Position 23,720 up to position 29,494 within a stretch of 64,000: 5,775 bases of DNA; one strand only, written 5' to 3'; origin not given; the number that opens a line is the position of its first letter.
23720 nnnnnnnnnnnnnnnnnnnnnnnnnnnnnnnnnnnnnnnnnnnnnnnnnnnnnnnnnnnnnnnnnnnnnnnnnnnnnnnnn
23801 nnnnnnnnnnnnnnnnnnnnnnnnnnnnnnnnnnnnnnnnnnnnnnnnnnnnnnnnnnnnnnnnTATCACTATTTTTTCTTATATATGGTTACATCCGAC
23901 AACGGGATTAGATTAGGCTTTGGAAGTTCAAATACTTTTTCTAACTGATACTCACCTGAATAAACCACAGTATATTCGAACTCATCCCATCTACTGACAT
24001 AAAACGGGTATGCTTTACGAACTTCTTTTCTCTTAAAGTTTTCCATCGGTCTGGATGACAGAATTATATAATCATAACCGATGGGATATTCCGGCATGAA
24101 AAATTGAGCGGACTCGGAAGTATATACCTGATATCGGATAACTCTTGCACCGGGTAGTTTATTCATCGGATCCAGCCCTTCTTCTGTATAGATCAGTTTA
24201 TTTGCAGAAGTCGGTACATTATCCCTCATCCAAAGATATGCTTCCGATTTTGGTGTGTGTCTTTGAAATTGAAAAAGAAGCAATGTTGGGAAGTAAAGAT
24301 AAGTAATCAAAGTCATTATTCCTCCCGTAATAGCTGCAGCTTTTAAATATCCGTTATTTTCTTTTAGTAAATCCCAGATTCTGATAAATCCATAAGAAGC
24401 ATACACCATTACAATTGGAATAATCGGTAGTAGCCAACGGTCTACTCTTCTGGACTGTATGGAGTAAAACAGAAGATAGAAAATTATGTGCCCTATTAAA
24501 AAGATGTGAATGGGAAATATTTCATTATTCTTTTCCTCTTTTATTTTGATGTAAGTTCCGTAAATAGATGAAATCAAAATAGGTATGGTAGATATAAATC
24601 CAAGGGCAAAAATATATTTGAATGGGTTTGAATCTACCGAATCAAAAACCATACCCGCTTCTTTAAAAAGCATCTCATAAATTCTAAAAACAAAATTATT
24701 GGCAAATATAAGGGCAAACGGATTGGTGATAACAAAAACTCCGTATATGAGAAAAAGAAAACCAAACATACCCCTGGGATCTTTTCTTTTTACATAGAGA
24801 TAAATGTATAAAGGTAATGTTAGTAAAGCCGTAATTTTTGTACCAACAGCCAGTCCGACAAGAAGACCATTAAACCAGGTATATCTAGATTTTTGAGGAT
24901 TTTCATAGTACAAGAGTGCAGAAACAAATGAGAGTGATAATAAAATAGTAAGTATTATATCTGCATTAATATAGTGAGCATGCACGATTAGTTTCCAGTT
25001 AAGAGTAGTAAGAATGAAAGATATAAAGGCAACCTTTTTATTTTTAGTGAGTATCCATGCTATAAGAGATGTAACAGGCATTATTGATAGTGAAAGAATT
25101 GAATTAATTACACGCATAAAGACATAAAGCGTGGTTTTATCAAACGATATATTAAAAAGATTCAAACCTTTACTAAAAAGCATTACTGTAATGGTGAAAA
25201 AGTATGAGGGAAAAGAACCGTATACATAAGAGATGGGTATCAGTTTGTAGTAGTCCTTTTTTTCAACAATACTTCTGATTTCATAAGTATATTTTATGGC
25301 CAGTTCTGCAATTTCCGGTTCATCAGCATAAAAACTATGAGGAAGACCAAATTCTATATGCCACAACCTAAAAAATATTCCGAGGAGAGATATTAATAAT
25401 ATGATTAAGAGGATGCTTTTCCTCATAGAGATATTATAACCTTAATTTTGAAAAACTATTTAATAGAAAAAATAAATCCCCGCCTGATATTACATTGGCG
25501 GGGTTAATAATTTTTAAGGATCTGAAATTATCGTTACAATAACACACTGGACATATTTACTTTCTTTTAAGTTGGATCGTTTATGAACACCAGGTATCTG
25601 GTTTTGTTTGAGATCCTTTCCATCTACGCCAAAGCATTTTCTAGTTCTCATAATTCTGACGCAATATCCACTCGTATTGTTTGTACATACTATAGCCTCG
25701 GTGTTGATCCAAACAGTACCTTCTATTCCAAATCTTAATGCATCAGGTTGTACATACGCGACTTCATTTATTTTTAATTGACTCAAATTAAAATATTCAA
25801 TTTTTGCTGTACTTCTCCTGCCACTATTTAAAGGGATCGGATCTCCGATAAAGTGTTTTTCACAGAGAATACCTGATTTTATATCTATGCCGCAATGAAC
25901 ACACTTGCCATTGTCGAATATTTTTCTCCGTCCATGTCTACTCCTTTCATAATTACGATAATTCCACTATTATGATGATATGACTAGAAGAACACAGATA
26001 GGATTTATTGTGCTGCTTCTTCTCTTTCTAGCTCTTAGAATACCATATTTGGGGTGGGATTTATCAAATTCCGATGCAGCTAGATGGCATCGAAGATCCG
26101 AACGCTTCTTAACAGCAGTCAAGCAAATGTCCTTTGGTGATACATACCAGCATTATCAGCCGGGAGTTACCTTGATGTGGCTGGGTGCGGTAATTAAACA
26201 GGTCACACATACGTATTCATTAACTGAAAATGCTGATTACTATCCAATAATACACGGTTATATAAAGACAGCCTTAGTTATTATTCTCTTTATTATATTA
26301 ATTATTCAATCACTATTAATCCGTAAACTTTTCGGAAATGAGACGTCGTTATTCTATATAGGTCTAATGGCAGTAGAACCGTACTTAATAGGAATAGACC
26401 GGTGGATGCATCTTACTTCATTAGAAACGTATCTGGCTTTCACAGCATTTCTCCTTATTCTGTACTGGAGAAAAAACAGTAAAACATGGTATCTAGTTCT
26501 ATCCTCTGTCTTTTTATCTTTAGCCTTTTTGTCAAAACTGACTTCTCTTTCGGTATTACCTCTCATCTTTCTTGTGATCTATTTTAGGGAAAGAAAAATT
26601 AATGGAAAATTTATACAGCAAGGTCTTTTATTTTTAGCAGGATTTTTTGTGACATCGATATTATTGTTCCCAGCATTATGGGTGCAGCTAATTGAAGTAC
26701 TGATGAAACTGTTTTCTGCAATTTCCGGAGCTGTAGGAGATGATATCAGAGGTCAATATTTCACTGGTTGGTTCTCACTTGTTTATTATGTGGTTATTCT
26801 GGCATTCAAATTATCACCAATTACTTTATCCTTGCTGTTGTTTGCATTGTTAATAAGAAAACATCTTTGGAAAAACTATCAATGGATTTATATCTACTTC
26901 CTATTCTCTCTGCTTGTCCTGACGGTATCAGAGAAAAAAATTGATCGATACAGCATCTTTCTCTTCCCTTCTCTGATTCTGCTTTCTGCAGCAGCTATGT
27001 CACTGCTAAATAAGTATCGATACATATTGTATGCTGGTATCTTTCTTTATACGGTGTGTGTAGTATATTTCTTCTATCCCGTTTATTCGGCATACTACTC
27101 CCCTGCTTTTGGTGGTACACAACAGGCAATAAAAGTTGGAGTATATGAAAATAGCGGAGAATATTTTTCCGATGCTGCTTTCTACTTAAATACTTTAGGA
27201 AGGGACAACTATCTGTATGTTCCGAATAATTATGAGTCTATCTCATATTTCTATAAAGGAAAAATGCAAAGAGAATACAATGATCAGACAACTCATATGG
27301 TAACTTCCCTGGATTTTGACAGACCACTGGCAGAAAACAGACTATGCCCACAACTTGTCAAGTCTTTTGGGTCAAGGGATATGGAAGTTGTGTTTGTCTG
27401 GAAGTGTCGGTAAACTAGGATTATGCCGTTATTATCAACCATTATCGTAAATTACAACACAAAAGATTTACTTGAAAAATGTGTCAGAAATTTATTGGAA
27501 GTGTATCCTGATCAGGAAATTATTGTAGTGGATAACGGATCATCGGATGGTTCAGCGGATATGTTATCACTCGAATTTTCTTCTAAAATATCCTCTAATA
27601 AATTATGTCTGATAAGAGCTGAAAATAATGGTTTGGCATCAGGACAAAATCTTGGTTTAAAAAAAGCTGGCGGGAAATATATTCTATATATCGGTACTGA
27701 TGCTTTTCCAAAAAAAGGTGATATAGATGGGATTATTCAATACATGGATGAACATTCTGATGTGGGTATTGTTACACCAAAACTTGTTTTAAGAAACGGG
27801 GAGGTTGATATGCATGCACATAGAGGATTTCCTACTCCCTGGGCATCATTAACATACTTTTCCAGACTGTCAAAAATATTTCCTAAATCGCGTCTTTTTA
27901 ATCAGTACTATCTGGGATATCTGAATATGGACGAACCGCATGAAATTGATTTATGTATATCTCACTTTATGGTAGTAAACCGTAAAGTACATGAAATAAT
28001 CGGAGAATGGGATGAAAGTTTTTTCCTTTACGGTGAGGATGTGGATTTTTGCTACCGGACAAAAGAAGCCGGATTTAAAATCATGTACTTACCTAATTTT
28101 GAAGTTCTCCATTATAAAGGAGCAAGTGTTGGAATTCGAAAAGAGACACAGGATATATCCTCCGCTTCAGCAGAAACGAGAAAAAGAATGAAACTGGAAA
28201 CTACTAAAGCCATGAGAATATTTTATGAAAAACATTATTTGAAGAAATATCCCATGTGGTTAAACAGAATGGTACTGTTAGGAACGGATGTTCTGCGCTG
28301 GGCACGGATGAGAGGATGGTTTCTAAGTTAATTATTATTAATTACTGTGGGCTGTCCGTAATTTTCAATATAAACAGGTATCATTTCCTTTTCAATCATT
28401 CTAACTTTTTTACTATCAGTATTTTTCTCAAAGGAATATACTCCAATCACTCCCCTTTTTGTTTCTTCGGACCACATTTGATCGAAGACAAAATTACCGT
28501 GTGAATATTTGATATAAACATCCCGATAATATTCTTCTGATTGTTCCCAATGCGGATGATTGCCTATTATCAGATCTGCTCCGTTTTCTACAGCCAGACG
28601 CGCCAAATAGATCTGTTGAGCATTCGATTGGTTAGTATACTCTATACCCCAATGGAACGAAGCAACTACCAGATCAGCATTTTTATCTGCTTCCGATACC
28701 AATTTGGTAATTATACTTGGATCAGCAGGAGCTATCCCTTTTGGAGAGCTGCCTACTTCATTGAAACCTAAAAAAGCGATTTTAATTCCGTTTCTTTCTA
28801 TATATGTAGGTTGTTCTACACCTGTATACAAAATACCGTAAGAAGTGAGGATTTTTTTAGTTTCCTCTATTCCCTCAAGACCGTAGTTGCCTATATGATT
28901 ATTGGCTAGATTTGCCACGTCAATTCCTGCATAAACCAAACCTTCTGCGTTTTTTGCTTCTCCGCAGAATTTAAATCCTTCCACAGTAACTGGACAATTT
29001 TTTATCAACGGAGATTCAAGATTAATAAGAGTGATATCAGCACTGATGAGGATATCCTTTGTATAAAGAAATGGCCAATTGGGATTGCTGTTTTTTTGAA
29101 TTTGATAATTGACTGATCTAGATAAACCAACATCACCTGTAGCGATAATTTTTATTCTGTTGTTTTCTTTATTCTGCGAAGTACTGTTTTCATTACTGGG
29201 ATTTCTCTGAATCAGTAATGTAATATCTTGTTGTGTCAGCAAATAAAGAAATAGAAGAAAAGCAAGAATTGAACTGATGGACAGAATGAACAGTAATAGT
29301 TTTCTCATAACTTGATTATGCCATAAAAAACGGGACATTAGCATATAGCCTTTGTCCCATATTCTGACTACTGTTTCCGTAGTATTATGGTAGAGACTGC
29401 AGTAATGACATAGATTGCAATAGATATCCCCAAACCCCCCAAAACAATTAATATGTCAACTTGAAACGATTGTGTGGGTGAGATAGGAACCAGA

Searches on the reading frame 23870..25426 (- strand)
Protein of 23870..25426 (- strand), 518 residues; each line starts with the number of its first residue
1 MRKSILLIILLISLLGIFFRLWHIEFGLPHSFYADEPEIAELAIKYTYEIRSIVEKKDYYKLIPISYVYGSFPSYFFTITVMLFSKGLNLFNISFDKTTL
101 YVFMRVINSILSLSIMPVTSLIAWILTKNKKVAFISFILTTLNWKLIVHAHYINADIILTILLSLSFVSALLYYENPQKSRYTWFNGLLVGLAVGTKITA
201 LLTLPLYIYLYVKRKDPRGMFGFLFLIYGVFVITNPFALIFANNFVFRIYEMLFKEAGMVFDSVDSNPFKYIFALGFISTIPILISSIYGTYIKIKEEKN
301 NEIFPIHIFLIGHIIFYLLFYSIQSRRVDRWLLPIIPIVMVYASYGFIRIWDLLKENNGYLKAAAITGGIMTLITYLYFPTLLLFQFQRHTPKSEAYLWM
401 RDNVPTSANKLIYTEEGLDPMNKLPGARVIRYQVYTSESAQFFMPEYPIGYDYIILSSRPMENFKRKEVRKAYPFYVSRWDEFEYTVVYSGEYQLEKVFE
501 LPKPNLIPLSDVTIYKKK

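Call 12: search_protein_families(library=pfam, proteins=[window:23870-25426:-], max_evalue=0.001)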
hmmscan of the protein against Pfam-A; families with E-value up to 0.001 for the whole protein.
window:23870-25426:- (518 aa): 3 families
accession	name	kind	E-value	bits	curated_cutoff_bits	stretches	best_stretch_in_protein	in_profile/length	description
PF02366.24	PMT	-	7.8e-09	35.9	22.7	1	96-212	77-198/245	Dolichyl-phosphate-mannose-protein mannosyltransferase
PF09594.16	GT87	-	7.1e-06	26.4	25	1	122-243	38-150/237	Glycosyltransferase family 87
PF11028.14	TMEM260-like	-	0.00021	21.6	24.2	1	128-216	87-175/179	Protein O-mannosyl-transferase TMEM260-like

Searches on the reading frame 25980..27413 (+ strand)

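Call 9: search_protein_families(library=pfam, proteins=[window:25980-27413:+], max_evalue=0.001)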
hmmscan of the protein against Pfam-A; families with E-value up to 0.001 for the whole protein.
window:25980-27413:+ (477 aa): 1 family
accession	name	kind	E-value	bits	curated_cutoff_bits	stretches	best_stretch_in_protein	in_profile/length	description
PF13231.12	PMT_2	-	2e-05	25.3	26.1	1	97-224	28-154/160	Dolichyl-phosphate-mannose-protein mannosyltransferase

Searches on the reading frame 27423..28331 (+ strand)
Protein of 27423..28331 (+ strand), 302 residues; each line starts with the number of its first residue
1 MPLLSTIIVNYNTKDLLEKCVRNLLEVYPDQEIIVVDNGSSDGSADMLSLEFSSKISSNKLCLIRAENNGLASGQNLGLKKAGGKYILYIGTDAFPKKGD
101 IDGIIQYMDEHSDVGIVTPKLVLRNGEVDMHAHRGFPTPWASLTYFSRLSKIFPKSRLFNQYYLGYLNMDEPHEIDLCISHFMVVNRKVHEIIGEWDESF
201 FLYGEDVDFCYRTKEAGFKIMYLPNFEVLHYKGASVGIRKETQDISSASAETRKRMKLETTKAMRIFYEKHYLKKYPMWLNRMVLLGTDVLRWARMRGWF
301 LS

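Call 9: search_protein_families(library=pfam, proteins=[window:27423-28331:+], max_evalue=0.001)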
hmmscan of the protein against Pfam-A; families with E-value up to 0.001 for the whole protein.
window:27423-28331:+ (302 aa): 5 families
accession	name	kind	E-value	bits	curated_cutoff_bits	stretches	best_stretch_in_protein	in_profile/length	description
PF00535.33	Glycos_transf_2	-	5e-23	82.3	23.3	1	5-158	1-132/168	Glycosyl transferase family 2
PF13641.12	Glyco_tranf_2_3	-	1.5e-13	51.8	27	1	4-237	3-218/230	Glycosyltransferase like family 2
PF10111.15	Glyco_tranf_2_2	-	8.5e-07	29.2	27.3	1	8-215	4-201/276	Glycosyltransferase like family 2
PF13712.12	Glyco_tranf_2_5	-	0.00025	21.3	27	0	64-226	35-182/210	Glycosyltransferase like family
PF13632.12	Glyco_trans_2_3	-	0.00042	20.6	27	1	144-226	42-119/198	Glycosyl transferase family group 2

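Call 56: search_solved_structures(query=window:27423-28331:+, max_evalue=0.001)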
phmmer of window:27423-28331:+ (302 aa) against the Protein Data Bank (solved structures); distinct sequences matched with E-value up to 0.001: 10.
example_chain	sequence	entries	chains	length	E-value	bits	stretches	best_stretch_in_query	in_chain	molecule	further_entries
5hea_A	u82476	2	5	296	1.9e-10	43.6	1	3-116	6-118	Putative glycosyltransferase (GalT1)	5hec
2z87_A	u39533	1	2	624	2.6e-09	39.9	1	1-101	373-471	Chondroitin synthase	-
2z86_A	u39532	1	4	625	2.6e-09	39.9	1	1-101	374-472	Chondroitin synthase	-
6p61_A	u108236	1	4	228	2.9e-07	33.2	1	2-101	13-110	Glycosyltransferase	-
5tze_C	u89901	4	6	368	7.7e-07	31.8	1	5-124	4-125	Glycosyl transferase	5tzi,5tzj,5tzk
5tz8_A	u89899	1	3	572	1.8e-06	30.6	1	5-123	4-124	Glycosyl transferase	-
3bcv_A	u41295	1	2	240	1.1e-05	28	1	2-95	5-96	Putative glycosyltransferase protein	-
8vh7_A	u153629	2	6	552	3.9e-05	26.2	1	2-93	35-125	Heparosan synthase B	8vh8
8viw_A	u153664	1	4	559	4e-05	26.2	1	2-93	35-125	Heparosan synthase B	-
22ao_A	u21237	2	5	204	0.00018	24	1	2-113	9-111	GmaR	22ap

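Call 79: search_protein_families(library=ncbifam, proteins=[window:27423-28331:+], max_evalue=0.00001)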
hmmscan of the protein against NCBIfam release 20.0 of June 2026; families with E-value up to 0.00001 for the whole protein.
window:27423-28331:+ (302 aa): 13 families
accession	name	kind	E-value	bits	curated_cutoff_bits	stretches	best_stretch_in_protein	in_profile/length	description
TIGR03937.1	PgaC_IcaA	equivalog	2.1e-16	59.9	422.3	1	2-125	45-167/407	poly-beta-1,6-N-acetyl-D-glucosamine synthase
TIGR03965.1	mycofact_glyco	equivalog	1.2e-15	57.4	280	2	183-231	234-281/467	mycofactocin biosynthesis glycosyltransferase MftF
TIGR01556.1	rhamnosyltran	subfamily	2.6e-14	53.1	200.55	2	27-125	16-116/281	rhamnosyltransferase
NF041875.1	EPS_EpsD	equivalog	4.5e-13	49.3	370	1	4-101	1-97/325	exopolysaccharide biosynthesis glycosyltransferase EpsD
NF038299.1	EPS_HpsN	equivalog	1.6e-12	47.1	425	1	2-238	1-228/317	hormogonium polysaccharide biosynthesis glycosyltransferase HpsN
NF047683.1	TeichurnBiosyTuaG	equivalog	4.9e-12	46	400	1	2-115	6-118/252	teichuronic acid biosynthesis protein TuaG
NF007482.0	PRK10073.1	equivalog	7.7e-12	44.9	423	1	2-93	6-95/334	glycosyltransferase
NF038302.1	EPS_HpsE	equivalog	3.8e-10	39.2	300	1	6-118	5-121/307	hormogonium polysaccharide biosynthesis glycosyltransferase HpsE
TIGR04283.1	glyco_like_mftF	equivalog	4e-10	39.6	182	1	4-115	1-105/221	TIGR04283 family arsenosugar biosynthesis glycosyltransferase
NF050050.1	ProtGlycPglI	equivalog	3.4e-09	36.5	500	1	1-111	1-111/306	GalNAc(5)-diNAcBac-PP-undecaprenol beta-1,3-glucosyltransferase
NF053739.1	GlytfEpsEBac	equivalog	4.1e-09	35.8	450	1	3-122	2-121/265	glycosyltransferase EpsE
TIGR03111.1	glyc2_xrt_Gpos1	hypoth_equivalog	1.6e-08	33.8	363.95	1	2-123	49-171/439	TIGR03111 family XrtG-associated glycosyltransferase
NF007986.1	PRK10714.1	equivalog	5.2e-06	25.7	529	1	7-114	11-121/316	undecaprenyl-phosphate 4-deoxy-4-formamido-L-arabinose transferase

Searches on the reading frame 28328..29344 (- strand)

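Call 9: search_protein_families(library=pfam, proteins=[window:28328-29344:-], max_evalue=0.001)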
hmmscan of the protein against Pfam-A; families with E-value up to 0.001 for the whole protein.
window:28328-29344:- (338 aa): 1 family
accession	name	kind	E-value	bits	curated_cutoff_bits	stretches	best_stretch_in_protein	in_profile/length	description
PF09587.15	PGA_cap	-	5.1e-54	183.9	27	1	65-289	1-255/255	Bacterial capsule synthesis protein PGA_cap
